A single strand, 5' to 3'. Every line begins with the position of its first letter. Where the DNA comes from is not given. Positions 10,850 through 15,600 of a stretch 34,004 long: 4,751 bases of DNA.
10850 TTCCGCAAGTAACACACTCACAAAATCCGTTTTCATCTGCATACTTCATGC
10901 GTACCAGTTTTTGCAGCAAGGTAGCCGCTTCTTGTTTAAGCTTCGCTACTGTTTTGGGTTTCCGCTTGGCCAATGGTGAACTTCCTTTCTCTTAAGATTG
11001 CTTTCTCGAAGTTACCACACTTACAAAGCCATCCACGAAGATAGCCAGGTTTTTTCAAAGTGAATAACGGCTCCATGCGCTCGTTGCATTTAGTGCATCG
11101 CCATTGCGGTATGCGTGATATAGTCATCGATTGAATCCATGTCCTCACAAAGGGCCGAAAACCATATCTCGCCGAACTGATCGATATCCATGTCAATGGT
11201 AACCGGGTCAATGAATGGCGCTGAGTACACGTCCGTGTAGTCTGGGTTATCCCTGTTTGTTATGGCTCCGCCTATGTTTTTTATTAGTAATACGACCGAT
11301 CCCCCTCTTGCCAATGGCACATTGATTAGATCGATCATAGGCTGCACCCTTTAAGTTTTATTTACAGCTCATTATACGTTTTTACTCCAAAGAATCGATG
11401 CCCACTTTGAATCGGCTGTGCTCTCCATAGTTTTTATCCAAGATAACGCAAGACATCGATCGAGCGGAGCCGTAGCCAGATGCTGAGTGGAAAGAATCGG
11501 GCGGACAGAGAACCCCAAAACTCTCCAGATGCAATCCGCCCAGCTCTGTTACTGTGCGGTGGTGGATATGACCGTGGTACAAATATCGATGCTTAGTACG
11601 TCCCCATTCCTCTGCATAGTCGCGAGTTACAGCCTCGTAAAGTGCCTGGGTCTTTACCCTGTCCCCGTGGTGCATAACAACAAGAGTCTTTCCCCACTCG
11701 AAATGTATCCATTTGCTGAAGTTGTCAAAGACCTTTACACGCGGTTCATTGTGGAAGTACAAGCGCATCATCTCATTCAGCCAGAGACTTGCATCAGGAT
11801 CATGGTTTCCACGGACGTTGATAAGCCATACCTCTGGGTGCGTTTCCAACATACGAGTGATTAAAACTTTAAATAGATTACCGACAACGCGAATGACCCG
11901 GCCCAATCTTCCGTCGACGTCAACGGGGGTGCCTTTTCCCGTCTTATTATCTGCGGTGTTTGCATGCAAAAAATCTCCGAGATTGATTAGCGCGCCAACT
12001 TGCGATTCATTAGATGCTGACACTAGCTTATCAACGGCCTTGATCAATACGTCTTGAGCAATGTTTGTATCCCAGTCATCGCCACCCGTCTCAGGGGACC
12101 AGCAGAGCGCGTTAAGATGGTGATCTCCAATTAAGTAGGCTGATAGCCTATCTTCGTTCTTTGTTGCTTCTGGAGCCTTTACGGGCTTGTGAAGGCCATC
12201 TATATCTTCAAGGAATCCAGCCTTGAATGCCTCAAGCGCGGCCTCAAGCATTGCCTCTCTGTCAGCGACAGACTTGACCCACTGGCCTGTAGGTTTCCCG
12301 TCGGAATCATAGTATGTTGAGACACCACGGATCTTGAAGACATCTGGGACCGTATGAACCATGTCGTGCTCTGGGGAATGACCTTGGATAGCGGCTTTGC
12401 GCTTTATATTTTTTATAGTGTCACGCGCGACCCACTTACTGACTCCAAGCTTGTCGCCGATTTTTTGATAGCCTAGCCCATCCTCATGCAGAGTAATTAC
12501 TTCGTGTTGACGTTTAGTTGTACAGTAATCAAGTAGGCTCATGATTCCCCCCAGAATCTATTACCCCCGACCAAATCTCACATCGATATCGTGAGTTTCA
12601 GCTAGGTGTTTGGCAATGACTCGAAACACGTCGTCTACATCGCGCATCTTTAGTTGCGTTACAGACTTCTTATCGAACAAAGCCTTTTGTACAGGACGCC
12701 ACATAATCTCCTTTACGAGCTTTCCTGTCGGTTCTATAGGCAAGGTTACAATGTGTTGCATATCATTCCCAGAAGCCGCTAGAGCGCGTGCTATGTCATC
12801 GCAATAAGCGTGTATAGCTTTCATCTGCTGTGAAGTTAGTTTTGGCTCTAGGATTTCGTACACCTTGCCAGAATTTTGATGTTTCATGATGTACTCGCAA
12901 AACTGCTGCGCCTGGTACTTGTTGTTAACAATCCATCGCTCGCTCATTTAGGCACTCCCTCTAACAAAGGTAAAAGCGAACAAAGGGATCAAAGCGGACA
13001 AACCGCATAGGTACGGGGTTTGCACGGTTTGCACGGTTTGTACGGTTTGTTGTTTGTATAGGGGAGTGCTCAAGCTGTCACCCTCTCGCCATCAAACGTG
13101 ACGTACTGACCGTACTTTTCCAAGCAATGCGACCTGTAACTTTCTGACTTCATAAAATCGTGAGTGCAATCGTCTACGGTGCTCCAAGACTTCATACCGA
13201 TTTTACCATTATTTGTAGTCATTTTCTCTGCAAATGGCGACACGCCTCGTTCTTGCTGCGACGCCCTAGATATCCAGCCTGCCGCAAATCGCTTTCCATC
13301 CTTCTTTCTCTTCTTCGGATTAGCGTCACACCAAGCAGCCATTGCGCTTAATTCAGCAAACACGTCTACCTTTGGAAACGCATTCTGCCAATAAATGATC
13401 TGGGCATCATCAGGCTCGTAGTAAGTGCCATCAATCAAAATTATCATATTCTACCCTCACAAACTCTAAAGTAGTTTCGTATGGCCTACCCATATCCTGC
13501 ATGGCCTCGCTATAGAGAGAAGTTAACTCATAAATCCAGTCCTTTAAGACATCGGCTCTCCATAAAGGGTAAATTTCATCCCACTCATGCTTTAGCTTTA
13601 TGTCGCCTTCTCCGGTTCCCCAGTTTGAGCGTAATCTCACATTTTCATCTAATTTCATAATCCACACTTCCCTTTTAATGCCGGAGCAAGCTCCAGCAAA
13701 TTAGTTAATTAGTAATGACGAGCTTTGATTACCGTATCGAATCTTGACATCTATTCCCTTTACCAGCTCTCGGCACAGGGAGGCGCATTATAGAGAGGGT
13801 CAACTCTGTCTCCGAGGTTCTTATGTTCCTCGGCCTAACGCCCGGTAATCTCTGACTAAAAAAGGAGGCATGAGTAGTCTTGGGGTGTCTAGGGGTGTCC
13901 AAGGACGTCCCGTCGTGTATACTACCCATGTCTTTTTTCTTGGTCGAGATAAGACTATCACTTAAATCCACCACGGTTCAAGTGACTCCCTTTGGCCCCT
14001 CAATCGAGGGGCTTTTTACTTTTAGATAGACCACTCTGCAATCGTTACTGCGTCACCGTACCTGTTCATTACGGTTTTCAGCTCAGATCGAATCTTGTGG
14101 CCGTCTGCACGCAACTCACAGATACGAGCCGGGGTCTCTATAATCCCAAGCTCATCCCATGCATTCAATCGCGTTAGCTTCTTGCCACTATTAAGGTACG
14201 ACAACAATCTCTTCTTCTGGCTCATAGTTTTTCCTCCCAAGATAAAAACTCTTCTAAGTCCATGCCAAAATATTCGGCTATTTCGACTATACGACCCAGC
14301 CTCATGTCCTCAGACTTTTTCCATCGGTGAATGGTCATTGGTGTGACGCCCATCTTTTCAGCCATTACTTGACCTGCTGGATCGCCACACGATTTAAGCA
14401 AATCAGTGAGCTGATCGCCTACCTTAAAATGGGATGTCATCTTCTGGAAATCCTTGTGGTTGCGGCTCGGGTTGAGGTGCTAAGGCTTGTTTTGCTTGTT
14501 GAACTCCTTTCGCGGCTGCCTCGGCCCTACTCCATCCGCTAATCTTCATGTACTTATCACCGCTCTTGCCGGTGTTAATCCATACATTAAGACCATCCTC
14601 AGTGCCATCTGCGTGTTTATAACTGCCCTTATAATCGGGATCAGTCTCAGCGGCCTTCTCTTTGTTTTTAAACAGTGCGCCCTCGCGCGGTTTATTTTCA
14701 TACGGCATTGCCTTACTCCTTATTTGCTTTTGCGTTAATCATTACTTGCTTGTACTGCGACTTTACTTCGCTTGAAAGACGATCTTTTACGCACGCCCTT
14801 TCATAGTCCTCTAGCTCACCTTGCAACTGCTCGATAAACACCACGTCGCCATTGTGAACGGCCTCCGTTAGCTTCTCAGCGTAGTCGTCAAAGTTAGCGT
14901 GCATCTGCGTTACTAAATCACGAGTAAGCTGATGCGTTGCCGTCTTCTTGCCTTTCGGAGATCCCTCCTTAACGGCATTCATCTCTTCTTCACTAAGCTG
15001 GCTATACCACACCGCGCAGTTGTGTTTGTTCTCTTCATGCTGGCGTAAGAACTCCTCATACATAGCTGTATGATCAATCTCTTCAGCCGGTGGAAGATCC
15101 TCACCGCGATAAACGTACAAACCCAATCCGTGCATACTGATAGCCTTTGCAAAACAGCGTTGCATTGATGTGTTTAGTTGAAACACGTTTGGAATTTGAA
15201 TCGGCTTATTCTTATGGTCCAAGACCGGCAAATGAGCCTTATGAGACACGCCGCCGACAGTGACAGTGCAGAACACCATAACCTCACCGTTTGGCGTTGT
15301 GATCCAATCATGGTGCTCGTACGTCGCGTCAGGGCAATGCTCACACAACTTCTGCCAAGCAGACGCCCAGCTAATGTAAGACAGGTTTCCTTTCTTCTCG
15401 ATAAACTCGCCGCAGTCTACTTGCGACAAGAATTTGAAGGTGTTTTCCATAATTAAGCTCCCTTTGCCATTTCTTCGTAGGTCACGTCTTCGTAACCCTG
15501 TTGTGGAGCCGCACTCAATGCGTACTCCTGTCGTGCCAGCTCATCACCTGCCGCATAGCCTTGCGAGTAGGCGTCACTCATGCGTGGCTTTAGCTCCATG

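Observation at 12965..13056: A 92-bp dyad-symmetric array has 5 + 5 GTTTG/CAAAC pentamers with mirrored spacing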

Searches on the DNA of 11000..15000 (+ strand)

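Call 6: search_dna_similar(query=window:11000-15000:+, collection=phages, mode=near, max_rows=30)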
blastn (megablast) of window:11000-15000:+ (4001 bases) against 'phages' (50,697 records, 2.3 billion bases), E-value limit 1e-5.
No match.

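Call 49: search_rna_families(source=window, start=12700, end=13300, threshold=evalue, max_evalue=10)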
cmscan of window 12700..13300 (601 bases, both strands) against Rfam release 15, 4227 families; matches with E-value up to 10: 1.
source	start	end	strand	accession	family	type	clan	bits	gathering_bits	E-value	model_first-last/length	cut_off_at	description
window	12978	13038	-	RF00700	mir-375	Gene; miRNA;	-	17.4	46.7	0.4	1-67/67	no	mir-375 microRNA precursor family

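Call 60: search_dna_similar(query=window:12940-13080:-, collection=phages, mode=distant, max_evalue=1, max_rows=15)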
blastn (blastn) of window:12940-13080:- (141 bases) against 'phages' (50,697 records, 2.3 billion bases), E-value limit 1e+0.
No match.

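Call 61: search_dna_similar(query=window:12940-13080:-, collection=plasmids, mode=distant, max_evalue=1, max_rows=15)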
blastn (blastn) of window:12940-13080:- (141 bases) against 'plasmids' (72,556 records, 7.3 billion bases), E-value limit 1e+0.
No match.

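Call 103: search_rna_families(source=window, start=13600, end=14040, threshold=evalue, max_evalue=10, show_alignments=2)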
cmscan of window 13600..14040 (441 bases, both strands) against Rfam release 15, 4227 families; matches with E-value up to 10: 1.
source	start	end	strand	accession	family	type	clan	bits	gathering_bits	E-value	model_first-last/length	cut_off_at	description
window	13995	14014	+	RF01323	CRISPR-DR10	Gene; CRISPR;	-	13.2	39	6.2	13-32/37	no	CRISPR RNA direct repeat element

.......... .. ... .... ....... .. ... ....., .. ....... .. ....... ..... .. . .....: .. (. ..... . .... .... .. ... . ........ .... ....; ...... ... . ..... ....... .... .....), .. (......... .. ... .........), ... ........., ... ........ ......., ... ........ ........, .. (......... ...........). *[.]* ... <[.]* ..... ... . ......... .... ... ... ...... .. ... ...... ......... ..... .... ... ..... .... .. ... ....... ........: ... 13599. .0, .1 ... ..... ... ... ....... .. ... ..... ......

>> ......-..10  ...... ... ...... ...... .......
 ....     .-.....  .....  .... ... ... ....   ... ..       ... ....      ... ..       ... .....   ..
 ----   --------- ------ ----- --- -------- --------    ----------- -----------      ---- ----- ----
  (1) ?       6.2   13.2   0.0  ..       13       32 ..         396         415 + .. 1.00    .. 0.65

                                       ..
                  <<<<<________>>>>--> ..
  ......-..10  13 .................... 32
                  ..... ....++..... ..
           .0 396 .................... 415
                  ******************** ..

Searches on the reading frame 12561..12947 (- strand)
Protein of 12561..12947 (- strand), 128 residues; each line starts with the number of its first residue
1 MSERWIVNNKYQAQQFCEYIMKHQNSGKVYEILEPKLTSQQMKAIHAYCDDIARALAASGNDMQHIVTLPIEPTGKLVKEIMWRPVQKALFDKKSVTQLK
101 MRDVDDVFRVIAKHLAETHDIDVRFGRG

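Call 10: search_protein_families(library=phrogs, proteins=[window:12561-12947:-], max_evalue=0.01)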
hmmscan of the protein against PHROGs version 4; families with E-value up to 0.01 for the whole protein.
window:12561-12947:- (128 aa): 0 families

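Call 11: search_protein_families(library=pfam, proteins=[window:12561-12947:-], max_evalue=0.01)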
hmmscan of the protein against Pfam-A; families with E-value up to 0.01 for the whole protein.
window:12561-12947:- (128 aa): 0 families

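Call 12: find_related_loci(query=window:12561-12947:-, collection=viral_contigs, flank=4000)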
Query window:12561-12947:- (128 aa) in viral_contigs; peptide patterns used: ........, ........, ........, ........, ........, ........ (x = any residue, [..] = any of these).
38 stretches matched a pattern; 34 encode a relative of the query (tblastn E <= 1e-3); 34 distinct loci.
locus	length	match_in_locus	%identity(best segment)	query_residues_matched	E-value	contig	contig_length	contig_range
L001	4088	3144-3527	99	1-128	5e-87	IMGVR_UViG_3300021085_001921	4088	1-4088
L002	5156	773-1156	99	1-128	7e-87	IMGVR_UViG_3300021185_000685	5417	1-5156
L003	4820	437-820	99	1-128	7e-87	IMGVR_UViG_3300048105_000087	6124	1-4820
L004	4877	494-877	99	1-128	7e-87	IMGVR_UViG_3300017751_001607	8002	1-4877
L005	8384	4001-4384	99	1-128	8e-87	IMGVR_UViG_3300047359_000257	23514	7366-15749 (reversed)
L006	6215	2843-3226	98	1-128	4e-86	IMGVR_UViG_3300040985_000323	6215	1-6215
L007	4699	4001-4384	98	1-128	1e-85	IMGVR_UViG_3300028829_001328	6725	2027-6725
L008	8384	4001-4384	98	1-128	2e-85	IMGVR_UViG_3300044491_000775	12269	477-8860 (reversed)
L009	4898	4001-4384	98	1-128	1e-85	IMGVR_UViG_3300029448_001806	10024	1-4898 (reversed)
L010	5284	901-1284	98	1-128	1e-85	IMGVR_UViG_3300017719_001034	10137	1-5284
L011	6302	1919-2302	98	1-128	1e-85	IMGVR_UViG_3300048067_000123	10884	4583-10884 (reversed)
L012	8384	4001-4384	89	1-128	4e-78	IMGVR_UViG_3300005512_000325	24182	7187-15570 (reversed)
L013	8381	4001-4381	89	1-127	9e-78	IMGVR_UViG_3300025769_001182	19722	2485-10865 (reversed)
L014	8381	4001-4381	88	1-127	6e-78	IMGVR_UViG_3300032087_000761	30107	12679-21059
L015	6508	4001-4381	88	1-127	1e-77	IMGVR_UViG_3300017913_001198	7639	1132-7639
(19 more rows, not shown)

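Call 40: search_protein_families(library=pfam, proteins=[window:12561-12947:-], max_evalue=10)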
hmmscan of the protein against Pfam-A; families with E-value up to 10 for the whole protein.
window:12561-12947:- (128 aa): 3 families
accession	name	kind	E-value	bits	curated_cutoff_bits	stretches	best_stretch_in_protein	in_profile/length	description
PF05772.17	NinB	-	0.014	15.6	23.8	1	9-62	12-65/131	NinB protein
PF00338.27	Ribosomal_S10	-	0.055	14.2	21.2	1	36-71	3-38/98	Ribosomal protein S10p/S20e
PF03356.20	Pox_LP_H2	-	0.15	12.4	27.6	1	11-27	142-158/188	Viral late protein H2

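Call 64: search_protein_families(library=ncbifam, proteins=[window:12561-12947:-], max_evalue=1)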
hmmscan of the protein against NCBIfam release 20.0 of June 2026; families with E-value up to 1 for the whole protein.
window:12561-12947:- (128 aa): 1 family
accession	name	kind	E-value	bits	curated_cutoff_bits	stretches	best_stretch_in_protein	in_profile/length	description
NF000342.3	glpA_Cterm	exception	0.07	12.4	500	1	18-99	67-146/228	aminoglycoside O-phosphotransferase APH(4)-Ib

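Call 67: search_protein_families(library=pfam, alignment_id=A4, max_evalue=0.1)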
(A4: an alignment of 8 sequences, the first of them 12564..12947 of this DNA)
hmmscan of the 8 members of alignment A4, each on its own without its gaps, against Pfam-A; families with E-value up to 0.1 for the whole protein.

A. member 1, window:12564-12947:- (128 aa): 2 families
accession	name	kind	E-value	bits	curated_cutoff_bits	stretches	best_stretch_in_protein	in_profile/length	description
PF05772.17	NinB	-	0.014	15.6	23.8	1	9-62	12-65/131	NinB protein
PF00338.27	Ribosomal_S10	-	0.055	14.2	21.2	0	36-71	3-38/98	Ribosomal protein S10p/S20e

B. families by the number of members that match (of 8 scanned): 9 families
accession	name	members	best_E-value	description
PF05772.17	NinB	6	2e-06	NinB protein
PF00338.27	Ribosomal_S10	2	0.043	Ribosomal protein S10p/S20e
PF00370.27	FGGY_N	1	0.0015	FGGY family of carbohydrate kinases, N-terminal domain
PF09593.15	Pathogen_betaC1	1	0.012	Beta-satellite pathogenicity beta C1 protein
PF04867.17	DUF643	1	0.02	Protein of unknown function (DUF643)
PF06395.16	CDC24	1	0.047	CDC24 Calponin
PF22994.1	RSC4_Ig_like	1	0.065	RSC4 Ig-like domain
PF06657.18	Cep57_MT_bd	1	0.087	Centrosome microtubule-binding domain of Cep57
PF06252.17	GemA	1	0.092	Bacteriophage Mu, GemA protein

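Call 68: search_solved_structures(query=A4, max_evalue=1)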
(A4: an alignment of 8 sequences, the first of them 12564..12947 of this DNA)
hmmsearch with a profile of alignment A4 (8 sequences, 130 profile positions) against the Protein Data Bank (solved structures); distinct sequences matched with E-value up to 1: 1.
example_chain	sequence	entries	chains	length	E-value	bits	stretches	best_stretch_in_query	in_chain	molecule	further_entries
9v1k_sw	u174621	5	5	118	0.97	13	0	28-109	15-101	40S ribosomal protein S20, putative | Small ribosomal subunit protein uS10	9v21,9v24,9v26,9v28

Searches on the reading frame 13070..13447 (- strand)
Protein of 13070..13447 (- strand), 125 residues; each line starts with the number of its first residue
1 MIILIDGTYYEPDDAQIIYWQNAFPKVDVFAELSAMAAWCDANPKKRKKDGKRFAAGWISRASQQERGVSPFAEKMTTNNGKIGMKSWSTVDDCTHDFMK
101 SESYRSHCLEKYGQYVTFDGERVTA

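Call 10: search_protein_families(library=phrogs, proteins=[window:13070-13447:-], max_evalue=0.01)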
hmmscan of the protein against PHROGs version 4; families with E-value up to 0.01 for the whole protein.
window:13070-13447:- (125 aa): 0 families

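Call 11: search_protein_families(library=pfam, proteins=[window:13070-13447:-], max_evalue=0.01)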
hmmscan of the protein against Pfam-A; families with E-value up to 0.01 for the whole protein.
window:13070-13447:- (125 aa): 0 families

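Call 26: find_related_loci(query=window:13070-13447:-, collection=viral_contigs, flank=3000)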
Query window:13070-13447:- (125 aa) in viral_contigs; peptide patterns used: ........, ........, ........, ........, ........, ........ (x = any residue, [..] = any of these).
74 stretches matched a pattern; 59 encode a relative of the query (tblastn E <= 1e-3); 59 distinct loci.
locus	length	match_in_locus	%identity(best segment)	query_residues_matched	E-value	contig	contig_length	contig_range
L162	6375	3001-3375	100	1-125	2e-85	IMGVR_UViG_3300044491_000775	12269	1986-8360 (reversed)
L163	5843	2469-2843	99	1-125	4e-85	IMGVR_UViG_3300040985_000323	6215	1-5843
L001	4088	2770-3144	99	1-125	3e-85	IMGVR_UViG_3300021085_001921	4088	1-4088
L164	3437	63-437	99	1-125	3e-85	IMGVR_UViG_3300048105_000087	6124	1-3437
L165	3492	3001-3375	99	1-125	3e-85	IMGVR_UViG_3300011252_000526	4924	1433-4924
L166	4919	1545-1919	99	1-125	4e-85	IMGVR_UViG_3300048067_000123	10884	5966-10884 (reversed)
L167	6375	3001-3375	99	1-125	4e-85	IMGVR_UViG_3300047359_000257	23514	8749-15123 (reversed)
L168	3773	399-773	98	1-125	1e-84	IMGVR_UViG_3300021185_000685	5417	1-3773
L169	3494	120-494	98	1-125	9e-85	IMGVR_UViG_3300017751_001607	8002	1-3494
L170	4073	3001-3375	98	1-125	6e-84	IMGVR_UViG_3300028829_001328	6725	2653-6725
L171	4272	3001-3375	97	1-125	2e-83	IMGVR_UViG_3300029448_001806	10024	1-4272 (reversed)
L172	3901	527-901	96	1-125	2e-82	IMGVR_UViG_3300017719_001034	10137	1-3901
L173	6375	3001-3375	93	1-125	6e-80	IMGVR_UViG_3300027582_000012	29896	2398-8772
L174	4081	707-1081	87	1-125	6e-76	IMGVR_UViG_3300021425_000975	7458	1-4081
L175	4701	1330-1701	86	1-124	3e-75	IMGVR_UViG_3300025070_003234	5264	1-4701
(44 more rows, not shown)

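Call 40: search_protein_families(library=pfam, proteins=[window:13070-13447:-], max_evalue=10)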
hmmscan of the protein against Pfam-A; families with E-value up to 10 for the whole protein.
window:13070-13447:- (125 aa): 0 families

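Call 63: search_solved_structures(query=A3, max_evalue=10)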
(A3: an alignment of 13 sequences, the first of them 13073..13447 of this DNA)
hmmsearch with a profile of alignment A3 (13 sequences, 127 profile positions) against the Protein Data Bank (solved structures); distinct sequences matched with E-value up to 10: 5.
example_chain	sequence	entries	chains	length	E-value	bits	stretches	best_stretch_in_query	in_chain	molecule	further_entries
6noh_A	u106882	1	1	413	0.048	17.3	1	79-119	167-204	Fem-3 mRNA-binding factor 2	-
6noc_A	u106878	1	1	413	0.051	17.2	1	79-119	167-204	Fem-3 mRNA-binding factor 2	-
6nof_A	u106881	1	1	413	0.052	17.2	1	79-119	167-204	Fem-3 mRNA-binding factor 2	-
4wnr_A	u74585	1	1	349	0.29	14.7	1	47-113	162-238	Leucine-rich-repeat protein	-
9nm3_A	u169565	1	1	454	0.39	14.3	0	79-118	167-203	Fem-3 mRNA-binding factor 1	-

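Call 64: search_protein_families(library=ncbifam, proteins=[window:13070-13447:-], max_evalue=1)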
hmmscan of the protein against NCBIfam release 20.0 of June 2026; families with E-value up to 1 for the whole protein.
window:13070-13447:- (125 aa): 0 families

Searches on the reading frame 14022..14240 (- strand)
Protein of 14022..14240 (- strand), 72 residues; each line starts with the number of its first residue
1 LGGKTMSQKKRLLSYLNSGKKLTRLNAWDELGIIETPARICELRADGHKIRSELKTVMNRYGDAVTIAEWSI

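Call 10: search_protein_families(library=phrogs, proteins=[window:14022-14240:-], max_evalue=0.01)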
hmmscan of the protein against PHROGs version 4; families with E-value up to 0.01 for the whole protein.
window:14022-14240:- (72 aa): 1 family
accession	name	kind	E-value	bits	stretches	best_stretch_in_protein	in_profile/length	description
phrog_4973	-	unknown function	3.1e-16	60.6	1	4-66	65-124/149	-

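Call 11: search_protein_families(library=pfam, proteins=[window:14022-14240:-], max_evalue=0.01)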
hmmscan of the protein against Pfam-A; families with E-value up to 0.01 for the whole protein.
window:14022-14240:- (72 aa): 1 family
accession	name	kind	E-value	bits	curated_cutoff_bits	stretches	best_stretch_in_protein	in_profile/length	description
PF14090.12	HTH_39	-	4.2e-13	49.4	21.3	1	7-69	1-64/70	Winged helix-turn-helix domain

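Call 64: search_protein_families(library=ncbifam, proteins=[window:14022-14240:-], max_evalue=1)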
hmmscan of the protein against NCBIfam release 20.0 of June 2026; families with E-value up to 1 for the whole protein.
window:14022-14240:- (72 aa): 1 family
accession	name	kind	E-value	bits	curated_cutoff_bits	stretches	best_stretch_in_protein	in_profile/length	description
NF052300.1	ECs1377_fam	equivalog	0.061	12.8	190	1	7-61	126-180/190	ECs1377 family protein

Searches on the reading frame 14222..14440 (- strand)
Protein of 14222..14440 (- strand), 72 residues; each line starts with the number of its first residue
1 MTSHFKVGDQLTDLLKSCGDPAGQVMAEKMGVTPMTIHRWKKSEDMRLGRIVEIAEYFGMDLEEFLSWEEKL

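Call 10: search_protein_families(library=phrogs, proteins=[window:14222-14440:-], max_evalue=0.01)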
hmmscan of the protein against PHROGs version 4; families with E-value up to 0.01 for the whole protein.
window:14222-14440:- (72 aa): 5 families
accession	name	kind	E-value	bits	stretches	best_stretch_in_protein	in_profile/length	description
phrog_8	-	transcription regulation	1.8e-05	25.4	1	26-70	176-220/346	transcriptional regulator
phrog_638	-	transcription regulation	7.8e-05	23.6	1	14-66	11-64/145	transcriptional regulator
phrog_4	-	transcription regulation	0.00012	22.1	1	22-70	146-196/400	transcriptional repressor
phrog_3949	-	transcription regulation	0.00064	20.8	1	11-66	17-73/161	transcriptional repressor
phrog_4151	-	DNA, RNA and nucleotide metabolism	0.009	16.8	0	26-44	26-44/154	DNA binding protein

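Call 11: search_protein_families(library=pfam, proteins=[window:14222-14440:-], max_evalue=0.01)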
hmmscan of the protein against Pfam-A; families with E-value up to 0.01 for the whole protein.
window:14222-14440:- (72 aa): 2 families
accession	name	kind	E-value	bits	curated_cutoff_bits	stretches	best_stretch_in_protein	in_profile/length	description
PF13443.12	HTH_26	-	1.6e-06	28.7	22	1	26-70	16-62/63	Cro/C1-type HTH DNA-binding domain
PF01381.28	HTH_3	-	0.00067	20.1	23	1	26-65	15-55/55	Helix-turn-helix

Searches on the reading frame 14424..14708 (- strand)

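Call 10: search_protein_families(library=phrogs, proteins=[window:14424-14708:-], max_evalue=0.01)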
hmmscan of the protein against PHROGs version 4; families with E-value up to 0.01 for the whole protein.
window:14424-14708:- (94 aa): 1 family
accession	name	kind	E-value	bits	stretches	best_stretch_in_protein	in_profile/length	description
phrog_18154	-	DNA, RNA and nucleotide metabolism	1.8e-07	32.9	1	8-93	6-104/105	single strand DNA binding protein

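Call 11: search_protein_families(library=pfam, proteins=[window:14424-14708:-], max_evalue=0.01)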
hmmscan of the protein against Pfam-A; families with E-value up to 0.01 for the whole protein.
window:14424-14708:- (94 aa): 0 families

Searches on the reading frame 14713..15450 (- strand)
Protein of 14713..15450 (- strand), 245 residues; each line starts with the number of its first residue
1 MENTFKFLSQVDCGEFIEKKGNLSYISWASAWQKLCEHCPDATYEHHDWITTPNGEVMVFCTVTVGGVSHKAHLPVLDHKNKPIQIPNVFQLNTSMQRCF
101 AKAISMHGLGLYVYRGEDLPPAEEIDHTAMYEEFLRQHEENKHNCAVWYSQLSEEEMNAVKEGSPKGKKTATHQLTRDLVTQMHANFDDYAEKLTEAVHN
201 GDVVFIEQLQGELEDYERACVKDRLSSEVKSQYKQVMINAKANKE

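Call 10: search_protein_families(library=phrogs, proteins=[window:14713-15450:-], max_evalue=0.01)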
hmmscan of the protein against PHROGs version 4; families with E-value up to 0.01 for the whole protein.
window:14713-15450:- (245 aa): 3 families
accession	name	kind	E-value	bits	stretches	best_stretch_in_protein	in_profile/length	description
phrog_659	-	DNA, RNA and nucleotide metabolism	1.4e-41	143.4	1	2-177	4-184/205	Sak-like ssDNA annealing protein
phrog_8492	-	DNA, RNA and nucleotide metabolism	4.1e-41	142.3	1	2-162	20-195/269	Sak-like ssDNA annealing protein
phrog_4004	-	unknown function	0.00059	20.9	0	192-219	16-43/55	-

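Call 11: search_protein_families(library=pfam, proteins=[window:14713-15450:-], max_evalue=0.01)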
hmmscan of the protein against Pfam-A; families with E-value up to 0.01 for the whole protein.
window:14713-15450:- (245 aa): 1 family
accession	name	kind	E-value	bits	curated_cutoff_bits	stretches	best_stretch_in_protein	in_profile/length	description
PF06378.16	SSAP_Sak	-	7.6e-38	129.9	22.3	1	4-140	2-148/152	Sak Single Strand Annealing Protein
